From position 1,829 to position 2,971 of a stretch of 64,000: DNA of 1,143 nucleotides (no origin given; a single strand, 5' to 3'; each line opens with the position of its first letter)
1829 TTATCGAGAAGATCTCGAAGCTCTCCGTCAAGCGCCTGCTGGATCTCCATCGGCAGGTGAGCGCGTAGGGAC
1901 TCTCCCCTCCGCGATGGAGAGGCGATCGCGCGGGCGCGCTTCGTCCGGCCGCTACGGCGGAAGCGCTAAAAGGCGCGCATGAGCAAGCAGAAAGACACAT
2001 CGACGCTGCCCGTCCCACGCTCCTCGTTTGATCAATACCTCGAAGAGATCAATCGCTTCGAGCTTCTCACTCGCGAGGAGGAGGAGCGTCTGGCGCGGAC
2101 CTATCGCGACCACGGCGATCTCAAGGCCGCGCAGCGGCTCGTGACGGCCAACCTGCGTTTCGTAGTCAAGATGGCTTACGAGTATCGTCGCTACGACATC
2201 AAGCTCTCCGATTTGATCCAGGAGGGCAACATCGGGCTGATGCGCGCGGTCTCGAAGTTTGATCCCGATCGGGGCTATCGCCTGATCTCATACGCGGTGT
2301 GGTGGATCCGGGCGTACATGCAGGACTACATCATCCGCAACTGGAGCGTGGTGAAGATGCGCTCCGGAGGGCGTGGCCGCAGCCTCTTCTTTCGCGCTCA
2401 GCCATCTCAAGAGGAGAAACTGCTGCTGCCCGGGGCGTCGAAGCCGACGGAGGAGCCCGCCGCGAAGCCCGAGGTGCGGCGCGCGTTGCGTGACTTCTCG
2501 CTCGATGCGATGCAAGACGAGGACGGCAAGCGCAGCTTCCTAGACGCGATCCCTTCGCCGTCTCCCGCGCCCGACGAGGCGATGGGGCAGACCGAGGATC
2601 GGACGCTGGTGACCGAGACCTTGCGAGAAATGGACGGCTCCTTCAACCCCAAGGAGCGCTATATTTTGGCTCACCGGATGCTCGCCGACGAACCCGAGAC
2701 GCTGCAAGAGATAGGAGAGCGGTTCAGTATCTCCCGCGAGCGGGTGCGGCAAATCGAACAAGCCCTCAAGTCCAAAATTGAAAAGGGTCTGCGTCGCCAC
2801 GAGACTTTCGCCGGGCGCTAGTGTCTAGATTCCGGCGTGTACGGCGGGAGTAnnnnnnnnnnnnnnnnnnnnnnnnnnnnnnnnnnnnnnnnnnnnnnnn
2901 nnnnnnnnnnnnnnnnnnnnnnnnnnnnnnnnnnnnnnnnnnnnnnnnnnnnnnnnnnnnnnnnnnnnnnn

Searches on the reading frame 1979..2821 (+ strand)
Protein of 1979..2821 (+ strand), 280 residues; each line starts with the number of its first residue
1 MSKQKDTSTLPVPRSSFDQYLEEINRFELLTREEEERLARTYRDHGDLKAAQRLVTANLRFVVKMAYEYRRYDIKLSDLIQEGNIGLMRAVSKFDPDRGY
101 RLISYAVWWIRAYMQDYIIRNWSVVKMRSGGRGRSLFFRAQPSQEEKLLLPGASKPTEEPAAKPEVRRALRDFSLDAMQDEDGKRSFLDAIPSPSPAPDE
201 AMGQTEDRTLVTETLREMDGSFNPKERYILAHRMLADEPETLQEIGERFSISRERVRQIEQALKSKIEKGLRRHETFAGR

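Call 69: search_protein_families(library=pfam, proteins=[window:1979-2821:+], max_evalue=0.0001)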
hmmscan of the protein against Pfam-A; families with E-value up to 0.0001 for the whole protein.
window:1979-2821:+ (280 aa): 3 families
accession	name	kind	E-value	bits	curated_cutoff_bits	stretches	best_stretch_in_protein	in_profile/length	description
PF04542.20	Sigma70_r2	-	1.8e-18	66.5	24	1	54-122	1-69/71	Sigma-70 region 2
PF04545.22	Sigma70_r4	-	2.2e-10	40.3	24.1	1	223-260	6-41/50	Sigma-70, region 4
PF00140.25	Sigma70_r1_2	-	4.5e-07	30.1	22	1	17-45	3-31/34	Sigma-70 factor, region 1.2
